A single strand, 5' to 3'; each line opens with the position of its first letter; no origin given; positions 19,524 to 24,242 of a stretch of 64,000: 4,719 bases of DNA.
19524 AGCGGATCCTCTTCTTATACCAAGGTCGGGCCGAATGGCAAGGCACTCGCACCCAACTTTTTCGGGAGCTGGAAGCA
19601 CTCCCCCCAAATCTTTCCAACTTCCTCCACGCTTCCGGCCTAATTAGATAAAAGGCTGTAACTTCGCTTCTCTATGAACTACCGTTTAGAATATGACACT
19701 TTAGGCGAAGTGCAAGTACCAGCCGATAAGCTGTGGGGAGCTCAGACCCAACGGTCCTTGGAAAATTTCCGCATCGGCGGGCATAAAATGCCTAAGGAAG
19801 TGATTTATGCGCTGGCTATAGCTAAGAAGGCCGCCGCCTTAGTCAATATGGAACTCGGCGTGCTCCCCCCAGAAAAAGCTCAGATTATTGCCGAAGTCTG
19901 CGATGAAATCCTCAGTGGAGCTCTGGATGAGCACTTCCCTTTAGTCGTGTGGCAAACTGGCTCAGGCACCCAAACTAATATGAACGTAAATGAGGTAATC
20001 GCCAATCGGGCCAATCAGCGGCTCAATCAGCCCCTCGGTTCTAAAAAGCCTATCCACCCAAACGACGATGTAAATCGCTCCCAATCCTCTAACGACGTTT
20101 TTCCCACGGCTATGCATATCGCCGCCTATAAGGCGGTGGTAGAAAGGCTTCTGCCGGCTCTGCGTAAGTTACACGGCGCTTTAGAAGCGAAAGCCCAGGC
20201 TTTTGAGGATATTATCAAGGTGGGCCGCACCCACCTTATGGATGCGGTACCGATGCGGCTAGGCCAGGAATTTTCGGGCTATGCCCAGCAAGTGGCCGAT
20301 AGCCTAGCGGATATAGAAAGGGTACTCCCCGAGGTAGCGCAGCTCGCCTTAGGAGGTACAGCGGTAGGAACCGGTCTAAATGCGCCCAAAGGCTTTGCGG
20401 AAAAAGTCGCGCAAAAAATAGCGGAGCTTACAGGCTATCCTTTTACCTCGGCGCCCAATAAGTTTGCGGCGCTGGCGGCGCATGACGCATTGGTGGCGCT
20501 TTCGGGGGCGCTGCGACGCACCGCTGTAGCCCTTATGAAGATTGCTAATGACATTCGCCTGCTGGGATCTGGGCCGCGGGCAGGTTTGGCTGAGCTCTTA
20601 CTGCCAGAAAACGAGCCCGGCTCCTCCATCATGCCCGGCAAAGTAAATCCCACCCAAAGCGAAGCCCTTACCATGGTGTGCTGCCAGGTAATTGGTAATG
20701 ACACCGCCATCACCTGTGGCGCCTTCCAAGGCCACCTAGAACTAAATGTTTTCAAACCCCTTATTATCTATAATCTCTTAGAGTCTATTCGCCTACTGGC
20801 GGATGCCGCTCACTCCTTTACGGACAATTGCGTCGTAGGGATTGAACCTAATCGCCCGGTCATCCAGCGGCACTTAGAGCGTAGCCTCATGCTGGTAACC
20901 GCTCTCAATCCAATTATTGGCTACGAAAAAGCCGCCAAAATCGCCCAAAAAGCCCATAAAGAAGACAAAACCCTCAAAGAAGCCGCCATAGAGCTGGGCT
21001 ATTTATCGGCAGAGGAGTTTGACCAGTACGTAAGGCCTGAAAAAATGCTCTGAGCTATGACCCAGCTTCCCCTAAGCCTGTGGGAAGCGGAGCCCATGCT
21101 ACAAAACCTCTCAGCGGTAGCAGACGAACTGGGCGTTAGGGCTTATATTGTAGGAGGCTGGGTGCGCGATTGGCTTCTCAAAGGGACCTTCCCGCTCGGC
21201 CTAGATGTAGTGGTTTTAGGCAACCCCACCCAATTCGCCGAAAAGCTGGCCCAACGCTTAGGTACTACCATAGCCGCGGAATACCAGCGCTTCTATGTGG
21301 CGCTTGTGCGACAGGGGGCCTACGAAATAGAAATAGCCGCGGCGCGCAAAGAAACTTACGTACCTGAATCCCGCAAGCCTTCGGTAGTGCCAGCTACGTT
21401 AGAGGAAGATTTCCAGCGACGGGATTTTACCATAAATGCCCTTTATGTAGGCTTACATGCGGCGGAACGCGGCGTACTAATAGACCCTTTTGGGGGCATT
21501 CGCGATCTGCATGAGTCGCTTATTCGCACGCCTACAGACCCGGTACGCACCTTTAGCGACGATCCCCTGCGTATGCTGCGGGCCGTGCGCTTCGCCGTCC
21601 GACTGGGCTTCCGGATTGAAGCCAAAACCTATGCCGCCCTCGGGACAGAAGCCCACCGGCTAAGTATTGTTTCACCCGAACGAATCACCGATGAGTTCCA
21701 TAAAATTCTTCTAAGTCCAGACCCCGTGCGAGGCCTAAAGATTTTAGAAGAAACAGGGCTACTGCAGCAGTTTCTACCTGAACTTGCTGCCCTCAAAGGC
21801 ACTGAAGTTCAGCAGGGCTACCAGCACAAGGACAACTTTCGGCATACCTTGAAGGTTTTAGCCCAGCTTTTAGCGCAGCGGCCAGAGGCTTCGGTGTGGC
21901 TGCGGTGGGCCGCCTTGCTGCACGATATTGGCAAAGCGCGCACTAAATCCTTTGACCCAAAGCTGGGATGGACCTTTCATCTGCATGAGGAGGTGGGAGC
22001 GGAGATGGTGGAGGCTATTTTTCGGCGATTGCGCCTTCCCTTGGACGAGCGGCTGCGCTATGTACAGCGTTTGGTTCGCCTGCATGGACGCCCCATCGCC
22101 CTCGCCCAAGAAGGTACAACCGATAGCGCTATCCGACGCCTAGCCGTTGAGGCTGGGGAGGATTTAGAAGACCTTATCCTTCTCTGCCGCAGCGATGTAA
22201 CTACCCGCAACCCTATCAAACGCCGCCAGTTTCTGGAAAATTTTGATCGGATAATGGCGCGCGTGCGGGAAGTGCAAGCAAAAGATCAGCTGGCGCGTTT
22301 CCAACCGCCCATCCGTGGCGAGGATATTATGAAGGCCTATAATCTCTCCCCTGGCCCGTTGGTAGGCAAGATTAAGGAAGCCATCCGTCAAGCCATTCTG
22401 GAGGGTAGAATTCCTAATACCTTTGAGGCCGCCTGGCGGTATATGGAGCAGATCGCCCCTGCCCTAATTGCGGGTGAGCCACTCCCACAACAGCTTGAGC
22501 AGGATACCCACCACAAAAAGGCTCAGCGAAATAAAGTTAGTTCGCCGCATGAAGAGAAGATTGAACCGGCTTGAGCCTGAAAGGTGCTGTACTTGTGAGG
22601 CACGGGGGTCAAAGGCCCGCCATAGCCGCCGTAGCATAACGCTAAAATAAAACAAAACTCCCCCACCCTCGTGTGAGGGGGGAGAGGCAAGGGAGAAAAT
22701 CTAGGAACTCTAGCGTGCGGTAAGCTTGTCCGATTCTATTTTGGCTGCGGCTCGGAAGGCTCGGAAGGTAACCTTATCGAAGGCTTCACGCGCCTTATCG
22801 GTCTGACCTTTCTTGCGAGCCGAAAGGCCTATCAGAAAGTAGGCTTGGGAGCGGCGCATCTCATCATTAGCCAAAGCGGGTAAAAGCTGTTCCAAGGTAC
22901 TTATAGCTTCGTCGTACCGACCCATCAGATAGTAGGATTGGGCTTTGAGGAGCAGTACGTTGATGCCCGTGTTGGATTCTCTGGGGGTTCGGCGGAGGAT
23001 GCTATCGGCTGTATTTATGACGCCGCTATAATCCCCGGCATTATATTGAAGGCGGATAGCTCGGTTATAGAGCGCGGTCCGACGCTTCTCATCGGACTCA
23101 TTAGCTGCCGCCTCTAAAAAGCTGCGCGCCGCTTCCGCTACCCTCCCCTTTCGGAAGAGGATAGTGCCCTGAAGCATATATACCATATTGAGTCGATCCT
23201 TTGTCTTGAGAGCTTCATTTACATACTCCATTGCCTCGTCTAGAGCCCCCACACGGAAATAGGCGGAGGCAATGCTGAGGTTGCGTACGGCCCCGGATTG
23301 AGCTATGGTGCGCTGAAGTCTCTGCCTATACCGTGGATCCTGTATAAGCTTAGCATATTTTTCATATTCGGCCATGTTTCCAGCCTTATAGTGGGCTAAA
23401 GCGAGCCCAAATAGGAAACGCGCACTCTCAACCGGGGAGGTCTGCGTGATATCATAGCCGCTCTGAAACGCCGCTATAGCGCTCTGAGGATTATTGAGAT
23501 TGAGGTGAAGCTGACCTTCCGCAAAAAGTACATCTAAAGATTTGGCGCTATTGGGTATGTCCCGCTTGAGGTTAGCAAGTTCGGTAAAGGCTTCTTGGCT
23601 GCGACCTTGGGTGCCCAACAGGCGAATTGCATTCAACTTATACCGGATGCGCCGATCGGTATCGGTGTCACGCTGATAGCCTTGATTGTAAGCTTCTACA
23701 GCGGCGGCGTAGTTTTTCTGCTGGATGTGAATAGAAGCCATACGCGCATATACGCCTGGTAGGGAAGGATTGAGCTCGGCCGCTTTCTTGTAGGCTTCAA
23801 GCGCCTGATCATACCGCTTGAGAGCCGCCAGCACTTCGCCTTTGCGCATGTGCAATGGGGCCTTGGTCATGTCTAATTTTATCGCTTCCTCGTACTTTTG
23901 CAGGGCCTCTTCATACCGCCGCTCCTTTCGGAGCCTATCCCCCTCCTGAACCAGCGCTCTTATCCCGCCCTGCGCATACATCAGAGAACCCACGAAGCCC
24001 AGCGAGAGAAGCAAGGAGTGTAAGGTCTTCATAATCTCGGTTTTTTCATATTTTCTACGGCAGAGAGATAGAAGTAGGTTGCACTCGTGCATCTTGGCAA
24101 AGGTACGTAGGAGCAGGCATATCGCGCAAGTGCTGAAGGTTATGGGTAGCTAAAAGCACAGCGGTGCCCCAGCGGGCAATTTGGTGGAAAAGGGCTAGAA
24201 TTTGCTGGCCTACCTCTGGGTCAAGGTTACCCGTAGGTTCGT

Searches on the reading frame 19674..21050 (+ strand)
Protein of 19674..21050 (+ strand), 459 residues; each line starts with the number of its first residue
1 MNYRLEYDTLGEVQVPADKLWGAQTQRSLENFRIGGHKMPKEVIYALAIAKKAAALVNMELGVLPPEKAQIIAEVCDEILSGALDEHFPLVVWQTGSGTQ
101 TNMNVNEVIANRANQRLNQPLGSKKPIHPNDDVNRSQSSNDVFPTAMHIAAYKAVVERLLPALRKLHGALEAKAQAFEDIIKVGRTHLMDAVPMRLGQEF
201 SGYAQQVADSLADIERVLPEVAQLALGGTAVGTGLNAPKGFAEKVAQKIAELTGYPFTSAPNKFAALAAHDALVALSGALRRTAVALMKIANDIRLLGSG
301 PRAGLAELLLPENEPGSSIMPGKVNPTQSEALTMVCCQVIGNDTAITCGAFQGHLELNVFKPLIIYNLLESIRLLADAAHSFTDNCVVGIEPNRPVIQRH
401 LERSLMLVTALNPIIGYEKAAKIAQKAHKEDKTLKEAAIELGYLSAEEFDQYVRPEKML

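Call 16: search_protein_families(library=pfam, proteins=[window:19674-21050:+], max_evalue=0.0001)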
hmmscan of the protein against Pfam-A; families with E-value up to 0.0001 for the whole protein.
window:19674-21050:+ (459 aa): 2 families
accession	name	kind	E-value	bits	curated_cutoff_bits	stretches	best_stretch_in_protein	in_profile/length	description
PF00206.25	Lyase_1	-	6.4e-115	384.3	27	1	11-341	1-312/312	Lyase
PF10415.14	FumaraseC_C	-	8e-26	90.7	32.5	1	407-459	1-53/54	Fumarase C C-terminus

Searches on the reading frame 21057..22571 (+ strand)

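Call 16: search_protein_families(library=pfam, proteins=[window:21057-22571:+], max_evalue=0.0001)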
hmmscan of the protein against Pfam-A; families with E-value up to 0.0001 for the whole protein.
window:21057-22571:+ (505 aa): 4 families
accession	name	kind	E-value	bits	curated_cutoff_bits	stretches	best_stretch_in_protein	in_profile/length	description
PF01743.26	PolyA_pol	-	1.2e-27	97.1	23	1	29-157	1-126/126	Poly A polymerase head domain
PF12627.12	PolyA_pol_RNAbd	-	3.7e-21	75.1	22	1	184-245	1-62/64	Probable RNA and SrmB- binding site of polymerase A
PF01966.28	HD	-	1.2e-13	51.8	22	1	261-377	2-108/116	HD domain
PF13735.12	tRNA_NucTran2_2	-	1.9e-06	28.4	27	1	419-458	105-144/149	tRNA nucleotidyltransferase domain 2 putative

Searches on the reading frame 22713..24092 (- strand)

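Call 16: search_protein_families(library=pfam, proteins=[window:22713-24092:-], max_evalue=0.0001)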
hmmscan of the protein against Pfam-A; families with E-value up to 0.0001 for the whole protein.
window:22713-24092:- (460 aa): 20 families
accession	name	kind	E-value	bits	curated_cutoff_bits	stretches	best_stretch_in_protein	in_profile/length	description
PF07719.23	TPR_2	-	3.6e-38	127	27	1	79-110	2-33/34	Tetratricopeptide repeat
PF00515.34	TPR_1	-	6.9e-30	102.1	27.8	1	79-110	2-33/34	Tetratricopeptide repeat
PF13181.12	TPR_8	-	1.1e-27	94.3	25.7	1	79-110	2-33/34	Tetratricopeptide repeat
PF13432.12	TPR_16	-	2.7e-24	85.7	32.7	1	49-112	2-65/65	Tetratricopeptide repeat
PF14559.12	TPR_19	-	9.5e-19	67.9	25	2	88-144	1-57/68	Tetratricopeptide repeat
PF13424.12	TPR_12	-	1.1e-18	67.6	30.1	2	379-440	5-70/77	Tetratricopeptide repeat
PF13428.12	TPR_14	-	2e-18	65.4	23.5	0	81-120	4-43/44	Tetratricopeptide repeat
PF12895.13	ANAPC3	-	6e-16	58.9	27.2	0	360-402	40-81/82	Anaphase-promoting complex, cyclosome, subunit 3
PF13174.12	TPR_6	-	7.2e-15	55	26.3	0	379-404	2-27/33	Tetratricopeptide repeat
PF13414.12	TPR_11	-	4.1e-14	52.4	26.8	2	85-123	1-39/42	TPR repeat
PF13176.12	TPR_7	-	8e-11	41.6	27.9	0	380-411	2-32/36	Tetratricopeptide repeat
PF23914.1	TPR_CcmH_CycH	-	3.9e-10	40.2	42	1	302-413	50-157/158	Cytochrome c-type biogenesis protein H TPR domain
PF25062.1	ARM_TT21_N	-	2.3e-09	37.8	40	0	272-370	103-199/222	Tetratricopeptide repeat protein 21 N-terminal ARM repeat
PF25063.1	ARM_TT21_C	-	1.3e-07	32.1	35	0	86-154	103-171/209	Tetratricopeptide repeat protein 21 C-terminal ARM domain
PF12569.14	NatA_aux_su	-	8.1e-07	28.8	33.3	0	274-328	198-252/515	N-terminal acetyltransferase A, auxiliary subunit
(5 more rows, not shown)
